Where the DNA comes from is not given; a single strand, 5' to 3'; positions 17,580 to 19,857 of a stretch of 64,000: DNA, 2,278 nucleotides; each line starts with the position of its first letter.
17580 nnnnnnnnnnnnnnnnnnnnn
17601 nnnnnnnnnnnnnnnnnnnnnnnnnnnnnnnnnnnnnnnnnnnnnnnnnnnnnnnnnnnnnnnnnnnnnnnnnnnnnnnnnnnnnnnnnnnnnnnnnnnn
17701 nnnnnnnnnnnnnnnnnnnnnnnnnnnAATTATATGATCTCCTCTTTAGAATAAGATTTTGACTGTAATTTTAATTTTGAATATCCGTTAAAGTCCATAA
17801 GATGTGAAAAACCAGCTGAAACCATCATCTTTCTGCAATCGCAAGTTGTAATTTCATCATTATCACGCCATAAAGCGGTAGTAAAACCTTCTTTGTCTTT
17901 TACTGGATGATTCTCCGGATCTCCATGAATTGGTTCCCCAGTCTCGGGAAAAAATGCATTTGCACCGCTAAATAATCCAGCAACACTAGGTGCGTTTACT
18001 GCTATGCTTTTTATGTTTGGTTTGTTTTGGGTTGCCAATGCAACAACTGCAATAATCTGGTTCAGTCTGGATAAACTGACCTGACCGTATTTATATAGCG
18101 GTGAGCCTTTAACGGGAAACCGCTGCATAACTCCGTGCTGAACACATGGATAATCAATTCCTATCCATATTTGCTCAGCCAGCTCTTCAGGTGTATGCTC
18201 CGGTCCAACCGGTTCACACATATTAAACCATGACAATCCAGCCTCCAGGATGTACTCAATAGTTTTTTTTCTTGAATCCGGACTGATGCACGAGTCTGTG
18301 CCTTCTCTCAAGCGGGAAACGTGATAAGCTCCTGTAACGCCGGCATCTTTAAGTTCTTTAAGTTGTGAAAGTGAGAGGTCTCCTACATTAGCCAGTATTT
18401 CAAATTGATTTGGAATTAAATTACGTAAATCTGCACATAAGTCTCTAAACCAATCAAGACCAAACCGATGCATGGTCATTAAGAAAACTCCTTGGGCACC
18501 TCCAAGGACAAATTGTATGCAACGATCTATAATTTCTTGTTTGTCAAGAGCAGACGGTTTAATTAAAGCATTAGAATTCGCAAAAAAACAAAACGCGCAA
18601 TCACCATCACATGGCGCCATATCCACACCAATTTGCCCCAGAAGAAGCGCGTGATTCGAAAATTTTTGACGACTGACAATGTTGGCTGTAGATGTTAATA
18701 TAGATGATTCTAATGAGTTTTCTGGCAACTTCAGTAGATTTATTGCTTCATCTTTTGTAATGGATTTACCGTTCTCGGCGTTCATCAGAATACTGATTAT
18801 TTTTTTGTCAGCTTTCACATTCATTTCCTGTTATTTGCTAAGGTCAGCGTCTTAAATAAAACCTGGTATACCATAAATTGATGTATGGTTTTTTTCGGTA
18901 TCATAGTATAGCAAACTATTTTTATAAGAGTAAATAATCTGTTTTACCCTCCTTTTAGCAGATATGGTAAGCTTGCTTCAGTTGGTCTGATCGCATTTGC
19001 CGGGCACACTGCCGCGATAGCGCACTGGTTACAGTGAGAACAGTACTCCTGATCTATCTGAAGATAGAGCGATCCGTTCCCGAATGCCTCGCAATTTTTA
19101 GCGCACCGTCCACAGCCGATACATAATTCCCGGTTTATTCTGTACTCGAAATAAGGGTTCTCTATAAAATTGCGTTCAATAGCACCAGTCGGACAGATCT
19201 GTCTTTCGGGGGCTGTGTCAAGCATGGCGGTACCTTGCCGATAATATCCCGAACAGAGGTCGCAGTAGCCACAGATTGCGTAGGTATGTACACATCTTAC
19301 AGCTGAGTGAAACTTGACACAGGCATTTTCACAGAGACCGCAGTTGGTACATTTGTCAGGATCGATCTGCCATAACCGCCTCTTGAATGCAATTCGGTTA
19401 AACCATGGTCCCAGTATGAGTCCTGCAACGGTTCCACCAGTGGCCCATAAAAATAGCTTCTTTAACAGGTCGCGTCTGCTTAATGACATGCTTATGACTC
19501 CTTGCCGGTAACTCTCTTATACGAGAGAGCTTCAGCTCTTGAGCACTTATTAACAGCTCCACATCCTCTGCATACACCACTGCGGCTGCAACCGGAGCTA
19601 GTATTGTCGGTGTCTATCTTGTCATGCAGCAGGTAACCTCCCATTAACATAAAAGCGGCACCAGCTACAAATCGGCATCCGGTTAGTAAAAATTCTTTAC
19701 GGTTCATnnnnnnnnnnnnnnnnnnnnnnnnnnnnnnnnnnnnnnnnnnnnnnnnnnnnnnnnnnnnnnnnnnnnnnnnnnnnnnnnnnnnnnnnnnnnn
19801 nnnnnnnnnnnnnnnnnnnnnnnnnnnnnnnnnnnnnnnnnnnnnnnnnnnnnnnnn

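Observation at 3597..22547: A 19-kb co-directional operon combines five beta-propeller paralogues with an NADH flavoprotein, a NapH/NapG-like conduit, a radical SAM enzyme and a type VII ABC exporter. I know of no characterised system with this combination.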

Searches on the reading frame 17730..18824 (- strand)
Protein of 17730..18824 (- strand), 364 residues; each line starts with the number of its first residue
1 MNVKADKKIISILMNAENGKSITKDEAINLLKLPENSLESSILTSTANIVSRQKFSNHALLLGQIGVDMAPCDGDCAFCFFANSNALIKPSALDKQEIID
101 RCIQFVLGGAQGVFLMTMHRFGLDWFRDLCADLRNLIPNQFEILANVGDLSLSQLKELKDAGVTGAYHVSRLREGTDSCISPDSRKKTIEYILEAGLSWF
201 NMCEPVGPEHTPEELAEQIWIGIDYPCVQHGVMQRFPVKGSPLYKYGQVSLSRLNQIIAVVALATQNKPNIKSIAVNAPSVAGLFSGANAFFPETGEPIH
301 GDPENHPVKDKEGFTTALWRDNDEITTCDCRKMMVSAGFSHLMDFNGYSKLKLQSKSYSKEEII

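Call 4: search_protein_families(library=pfam, proteins=[window:17730-18824:-], max_evalue=0.01)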
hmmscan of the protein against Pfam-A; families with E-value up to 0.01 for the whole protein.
window:17730-18824:- (364 aa): 1 family
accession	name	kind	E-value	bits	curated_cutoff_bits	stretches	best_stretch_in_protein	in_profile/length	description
PF04055.27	Radical_SAM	-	6.5e-06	26.9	29.5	1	72-198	7-142/166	Radical SAM superfamily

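Call 6: search_protein_families(library=ncbifam, proteins=[window:17730-18824:-], max_evalue=0.001)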
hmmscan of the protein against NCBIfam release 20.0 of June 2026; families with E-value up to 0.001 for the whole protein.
window:17730-18824:- (364 aa): 6 families
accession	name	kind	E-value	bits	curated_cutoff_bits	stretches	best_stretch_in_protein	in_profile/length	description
TIGR03910.1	pyrrolys_PylB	equivalog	1.3e-07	30.9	348.2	1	11-116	7-107/347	methylornithine synthase PylB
TIGR00433.2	bioB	equivalog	3.2e-07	29.9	225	1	21-168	2-150/307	biotin synthase BioB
TIGR03956.1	rSAM_HydE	equivalog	9.7e-05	21.8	254.6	1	17-104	6-91/340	[FeFe] hydrogenase H-cluster radical SAM maturase HydE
NF005609.0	PRK07360.1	equivalog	0.00017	20.5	426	1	5-109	4-108/374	7,8-didemethyl-8-hydroxy-5-deazariboflavin synthase subunit CofH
TIGR03700.1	mena_SCO4494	equivalog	0.00054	19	434.55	1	16-139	5-127/351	aminofutalosine synthase MqnE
TIGR03699.1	menaquin_MqnC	equivalog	0.00089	18.2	428.1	0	22-139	3-120/342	cyclic dehypoxanthinyl futalosine synthase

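Call 8: find_related_loci(query=window:17730-18824:-, collection=genome_contigs, flank=10000)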
Query window:17730-18824:- (364 aa) in genome_contigs; peptide patterns used: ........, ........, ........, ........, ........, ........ (x = any residue, [..] = any of these).
76 stretches matched a pattern; 11 encode a relative of the query (tblastn E <= 1e-3); 11 distinct loci.
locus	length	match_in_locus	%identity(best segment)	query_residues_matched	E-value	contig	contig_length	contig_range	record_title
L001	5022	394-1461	66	3-358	5e-166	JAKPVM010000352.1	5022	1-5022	MAG: Verrucomicrobiota bacterium isolate USPA_maxbin.198 k141_77399, whole genome shotgun sequence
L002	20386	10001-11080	62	1-360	5e-156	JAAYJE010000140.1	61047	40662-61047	MAG: Actinomycetota bacterium isolate AS10tlH2TH_230 331968_AS10, whole genome shotgun sequence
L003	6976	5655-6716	63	6-359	1e-153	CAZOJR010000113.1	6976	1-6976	MAG TPA_asm: uncultured Gaiellales bacterium isolate SRP192927_co3_744 genome assembly, contig: NODE_30414_length_6976_c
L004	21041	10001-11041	62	6-354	4e-152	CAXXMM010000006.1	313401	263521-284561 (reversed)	MAG: Anaerovoracaceae bacterium isolate 9a18b0be-3cd7-4579-855f-5da548aae6a9 genome assembly, contig: contig_6, whole ge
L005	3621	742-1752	63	6-347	1e-157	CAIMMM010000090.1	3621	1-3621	MAG: uncultured Bacteroidetes bacterium isolate KTt_bin-1219 genome assembly, contig: bin-1219:090/178, whole genome sho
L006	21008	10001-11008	63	12-347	1e-148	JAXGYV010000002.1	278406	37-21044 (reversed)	MAG: Thermoleophilia bacterium isolate AnMBR.bin521 bin521_2, whole genome shotgun sequence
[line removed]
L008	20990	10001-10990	63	6-339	5e-144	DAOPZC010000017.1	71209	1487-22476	MAG TPA_asm: Kiritimatiellia bacterium isolate AMR_MDS_1298 NODE_243_length_71209_cov_17.283695, whole genome shotgun se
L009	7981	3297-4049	67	6-256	4e-120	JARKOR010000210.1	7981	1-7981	MAG: Candidatus Nanosynbacter sp. isolate D148_maxbin.008 k141_183739, whole genome shotgun sequence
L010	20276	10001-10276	68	46-137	9e-37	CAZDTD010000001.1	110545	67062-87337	MAG TPA_asm: uncultured Pirellulales bacterium isolate SRP192927_co6_411 genome assembly, contig: NODE_120_length_110545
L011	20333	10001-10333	49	2-112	8e-25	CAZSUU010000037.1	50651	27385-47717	MAG TPA_asm: uncultured Verrucomicrobiota bacterium isolate binchicken_co26_228 genome assembly, contig: NODE_1054_lengt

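Call 13: find_encoding_contigs(protein=window:17730-18824:-, flank=10000, max_places=6)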
Protein window:17730-18824:- (364 aa): no gene with exactly this product is on record in the collection.

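Call 28: search_protein_families(library=pfam, proteins=[L007:1557-2534:+], max_evalue=0.01)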
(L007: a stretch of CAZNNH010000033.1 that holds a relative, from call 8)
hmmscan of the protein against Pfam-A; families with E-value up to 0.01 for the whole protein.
L007:1557-2534:+ (325 aa): 2 families
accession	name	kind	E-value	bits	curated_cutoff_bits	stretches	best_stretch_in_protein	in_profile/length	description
PF01436.27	NHL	-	8e-10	38.7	20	0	242-260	2-20/28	NHL repeat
PF08450.18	SGL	-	0.00078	19.6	26.3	0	62-117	182-242/246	SMP-30/Gluconolactonase/LRE-like region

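Call 69: find_homologous_proteins(query=window:17730-18824:-, max_evalue=1e-30)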
Query window:17730-18824:- (364 aa): 538 proteins with E <= 1e-30 among 3988 candidates; the best 120 are listed.
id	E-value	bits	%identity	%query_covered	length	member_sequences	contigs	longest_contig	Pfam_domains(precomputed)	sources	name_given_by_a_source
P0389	4.8e-244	827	100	99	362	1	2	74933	PF04055.28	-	-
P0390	1.9e-154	532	65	98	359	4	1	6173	PF04055.28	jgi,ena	-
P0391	3.7e-154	531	65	97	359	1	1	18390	PF04055.28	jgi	jgi:biotin synthase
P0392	1.3e-153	529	66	96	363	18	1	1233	PF04055.28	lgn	-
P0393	2.6e-153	528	66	97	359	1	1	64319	PF04055.28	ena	-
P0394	3.6e-153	528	65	96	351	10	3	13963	PF04055.28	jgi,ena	jgi:biotin synthase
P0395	1.6e-152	526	66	96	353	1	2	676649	PF04055.28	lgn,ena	-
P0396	2.5e-152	525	65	95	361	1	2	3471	PF04055.28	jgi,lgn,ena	jgi:biotin synthase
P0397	3.8e-152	525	66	95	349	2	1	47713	PF04055.28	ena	-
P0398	5.3e-152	524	65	97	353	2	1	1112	PF04055.28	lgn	-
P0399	5.6e-152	524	64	98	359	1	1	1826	PF04055.28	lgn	-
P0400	2.0e-151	522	66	98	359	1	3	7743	PF04055.28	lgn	-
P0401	3.4e-151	521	65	98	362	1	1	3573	PF04055.28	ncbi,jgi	ncbi:MAG: radical SAM protein [Desulfobacteraceae bacterium]|jgi:biotin synthase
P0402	3.9e-151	521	67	96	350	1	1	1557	PF04055.28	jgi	-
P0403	1.4e-150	519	64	97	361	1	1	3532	PF04055.28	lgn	-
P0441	2.4e-146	506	63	94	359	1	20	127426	PF04055.28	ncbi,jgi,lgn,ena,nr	ncbi:MAG TPA: radical SAM protein [Bacteroidales bacterium]|nr:radical SAM protein [Bacteroidales ba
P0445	5.1e-146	504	62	97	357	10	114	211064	PF04055.28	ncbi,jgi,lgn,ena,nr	ncbi:MAG TPA: hypothetical protein PKX48_06315 [Planctomycetota bacterium]|nr:hypothetical protein [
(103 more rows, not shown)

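Call 70: find_encoding_contigs(protein=P0445, flank=6000, max_places=2)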
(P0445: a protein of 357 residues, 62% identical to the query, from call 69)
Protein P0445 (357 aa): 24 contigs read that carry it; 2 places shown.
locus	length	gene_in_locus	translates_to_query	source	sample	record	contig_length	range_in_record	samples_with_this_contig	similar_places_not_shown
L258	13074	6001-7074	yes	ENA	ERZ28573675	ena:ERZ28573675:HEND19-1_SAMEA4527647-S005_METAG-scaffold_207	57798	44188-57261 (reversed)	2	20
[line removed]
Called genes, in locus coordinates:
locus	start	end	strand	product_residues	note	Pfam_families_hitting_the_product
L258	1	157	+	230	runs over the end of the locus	?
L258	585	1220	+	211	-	PF01865:PhoU_div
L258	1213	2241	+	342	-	PF01384:PHO4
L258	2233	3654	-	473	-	PF02233:PNTB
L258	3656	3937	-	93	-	-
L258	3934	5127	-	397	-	PF05222:AlaDh_PNT_N, PF01262:AlaDh_PNT_C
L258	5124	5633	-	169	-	PF08281:Sigma70_r4_2 (weak), PF13404:HTH_AsnC-type, PF13412:HTH_24, PF01037:AsnC_trans_reg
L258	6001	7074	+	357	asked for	PF04055:Radical_SAM (weak)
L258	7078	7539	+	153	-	PF03551:PadR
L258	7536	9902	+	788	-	PF02901:PFL-like, PF01228:Gly_radical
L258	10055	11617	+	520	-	-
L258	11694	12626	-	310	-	PF03279:Lip_A_acyltrans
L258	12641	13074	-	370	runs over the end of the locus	-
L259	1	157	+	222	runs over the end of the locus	-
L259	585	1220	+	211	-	PF01865:PhoU_div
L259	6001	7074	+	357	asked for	PF04055:Radical_SAM (weak)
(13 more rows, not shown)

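Call 71: find_encoding_contigs(protein=P0441, flank=6000, max_places=2)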
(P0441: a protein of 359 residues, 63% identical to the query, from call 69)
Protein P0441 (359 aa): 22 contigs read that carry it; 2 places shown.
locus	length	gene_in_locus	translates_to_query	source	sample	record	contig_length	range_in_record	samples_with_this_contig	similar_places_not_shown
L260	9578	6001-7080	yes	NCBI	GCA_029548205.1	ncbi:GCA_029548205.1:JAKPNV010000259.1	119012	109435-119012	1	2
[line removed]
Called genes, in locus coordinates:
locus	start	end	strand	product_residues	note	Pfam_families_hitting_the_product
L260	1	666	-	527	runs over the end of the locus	PF00884:Sulfatase, PF01663:Phosphodiest (faint), PF16347:SGSH_C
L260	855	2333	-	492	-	PF00884:Sulfatase, PF01663:Phosphodiest (faint), PF16347:SGSH_C, PF14707:Sulfatase_C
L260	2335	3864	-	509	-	PF00884:Sulfatase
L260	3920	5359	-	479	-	PF00884:Sulfatase, PF01663:Phosphodiest (faint), PF16347:SGSH_C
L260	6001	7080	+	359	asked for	PF04055:Radical_SAM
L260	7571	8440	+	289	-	PF07900:DUF1670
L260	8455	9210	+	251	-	PF07900:DUF1670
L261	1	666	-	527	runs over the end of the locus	PF00884:Sulfatase, PF01663:Phosphodiest (faint), PF16347:SGSH_C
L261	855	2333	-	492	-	PF00884:Sulfatase, PF01663:Phosphodiest (faint), PF16347:SGSH_C, PF14707:Sulfatase_C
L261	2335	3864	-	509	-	PF00884:Sulfatase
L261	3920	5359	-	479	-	PF00884:Sulfatase, PF01663:Phosphodiest (faint), PF16347:SGSH_C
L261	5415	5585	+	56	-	-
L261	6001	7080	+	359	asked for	PF04055:Radical_SAM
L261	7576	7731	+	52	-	?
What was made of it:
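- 17730..18824 (-): BioB/PylB/HydE-like radical SAM enzyme. It is an accessory insertion and not part of the conserved system. The family has 538 unnamed clusters at 60-67% identity in unrelated contexts (calls 8, 69-71).
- On Biotin synthase BioB: Its neighbours elsewhere are a PadR regulator with a PFL-like enzyme, sulfatases and others (calls 70, 71).
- Tried and rejected: Further look-ups gave unrelated contexts (calls 69-71).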

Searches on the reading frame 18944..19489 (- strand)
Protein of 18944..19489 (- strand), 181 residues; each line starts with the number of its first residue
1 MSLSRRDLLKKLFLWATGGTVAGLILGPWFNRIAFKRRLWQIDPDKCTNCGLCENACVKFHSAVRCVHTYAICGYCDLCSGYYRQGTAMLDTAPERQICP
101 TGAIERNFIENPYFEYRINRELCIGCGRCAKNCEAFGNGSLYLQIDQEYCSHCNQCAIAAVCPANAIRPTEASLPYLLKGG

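Call 4: search_protein_families(library=pfam, proteins=[window:18944-19489:-], max_evalue=0.01)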
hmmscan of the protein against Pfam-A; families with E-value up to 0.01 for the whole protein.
window:18944-19489:- (181 aa): 10 families
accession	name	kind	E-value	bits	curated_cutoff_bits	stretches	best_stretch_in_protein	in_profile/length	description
PF00037.32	Fer4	-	8.4e-15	54.3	21.1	2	41-57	2-18/24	4Fe-4S binding domain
PF12837.12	Fer4_6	-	1.1e-11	44.5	25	3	117-134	3-20/24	4Fe-4S binding domain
PF12838.12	Fer4_7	-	2.2e-09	38.1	27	2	98-134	11-49/52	4Fe-4S dicluster domain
PF12797.12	Fer4_2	-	9.6e-08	32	24.5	2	42-57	5-20/22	4Fe-4S binding domain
PF14697.11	Fer4_21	-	4.2e-07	30.4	35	1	117-168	2-58/59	4Fe-4S dicluster domain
PF13237.11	Fer4_10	-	1.9e-06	28.1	25.5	1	117-133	3-19/53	4Fe-4S dicluster domain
PF25160.1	LdpA_Fe-S-bd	-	5.9e-06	26.4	27.6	1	94-133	8-38/49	LdpA Fe-S cluster-binding domain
PF13187.11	Fer4_9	-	0.0007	20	27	0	45-58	35-48/52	4Fe-4S dicluster domain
PF13459.11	Fer4_15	-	0.0013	19.9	22.4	0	118-136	3-22/66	4Fe-4S single cluster domain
PF12800.12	Fer4_4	-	0.0071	17.1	24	1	44-57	1-14/17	4Fe-4S binding domain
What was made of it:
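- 18944..19489 (-): Tat-signal polyferredoxin, NapG-like in design, with four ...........-type cluster motifs. Fer4 families (call 4).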

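Call 6: search_protein_families(library=ncbifam, proteins=[window:18944-19489:-], max_evalue=0.001)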
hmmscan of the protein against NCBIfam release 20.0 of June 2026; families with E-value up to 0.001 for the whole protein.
window:18944-19489:- (181 aa): 15 families
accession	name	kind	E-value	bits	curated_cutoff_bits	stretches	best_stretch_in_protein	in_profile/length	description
NF058577.1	FdxA_fam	equivalog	1.5e-11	44.3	65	3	116-166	3-52/52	4Fe-4S ferredoxin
TIGR04105.1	FeFe_hydrog_B1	subfamily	1.2e-06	27.5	450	0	31-57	128-154/462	monomeric [FeFe] hydrogenase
TIGR02066.1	dsrB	equivalog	6.8e-06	25.3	341.5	1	97-136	191-229/341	dissimilatory-type sulfite reductase subunit beta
NF043069.1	T4HPD_activ_SAM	equivalog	8.3e-06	25.4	425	1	115-166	45-96/299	trans-4-hydroxy-L-proline dehydratase activase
NF005504.0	PRK07118.1-3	equivalog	9.2e-06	25.2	437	1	121-169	219-267/293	Fe-S cluster domain-containing protein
TIGR02179.1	PorD_KorD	subfamily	1.8e-05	24.8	60.05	0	142-168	49-73/78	2-oxoacid:acceptor oxidoreductase, delta subunit, pyruvate/2-ketoisovalerate family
NF038196.1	ferrodoxin_EFR1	subfamily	2.6e-05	24.4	75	0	117-168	181-230/242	EFR1 family ferrodoxin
TIGR02936.1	fdxN_nitrog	equivalog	6.2e-05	23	80.55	1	112-134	12-34/91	ferredoxin III, nif-specific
TIGR03336.1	IOR_alpha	equivalog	0.0001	20.8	650.9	0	110-167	539-595/595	indolepyruvate ferredoxin oxidoreductase subunit alpha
NF007012.0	PRK09476.1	equivalog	0.00011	21.4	269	0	41-72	180-211/254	ferredoxin-type protein NapG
NF005503.0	PRK07118.1-2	equivalog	0.00012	21.5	252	0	30-59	152-181/292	RnfABCDGE type electron transport complex subunit B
NF045490.1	FdxA_Protbact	equivalog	0.00069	19.8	135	0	134-171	24-59/104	ferredoxin FdxA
NF005505.0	PRK07118.1-4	equivalog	0.00075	19.1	378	0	122-167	217-262/265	Fe-S cluster domain-containing protein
NF040770.1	hetero_SS_HdrA2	exception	0.00097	17.3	1100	0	111-168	567-624/777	CoB-CoM heterodisulfide reductase HdrA2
TIGR03287.1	methan_mark_16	hypoth_equivalog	0.00098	17.7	363.95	0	142-169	296-323/391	methanogenesis marker 16 metalloprotein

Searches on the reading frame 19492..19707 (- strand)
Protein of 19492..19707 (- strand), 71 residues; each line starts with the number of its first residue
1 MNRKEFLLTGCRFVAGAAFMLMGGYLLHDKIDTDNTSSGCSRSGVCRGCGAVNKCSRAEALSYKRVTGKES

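Call 5: search_protein_families(library=pfam, proteins=[window:19492-19707:-], max_evalue=0.01)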
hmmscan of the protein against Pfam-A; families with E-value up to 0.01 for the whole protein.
window:19492-19707:- (71 aa): 1 family
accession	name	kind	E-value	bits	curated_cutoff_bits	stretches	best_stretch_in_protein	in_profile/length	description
PF15055.12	DMAC1_Dmo2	-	0.00081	19.9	27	1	10-28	4-22/47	DMAC1/Dmo2-like domain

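Call 7: search_protein_families(library=ncbifam, proteins=[window:19492-19707:-], max_evalue=0.001)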
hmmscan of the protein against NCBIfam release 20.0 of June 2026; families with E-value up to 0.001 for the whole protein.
window:19492-19707:- (71 aa): 0 families
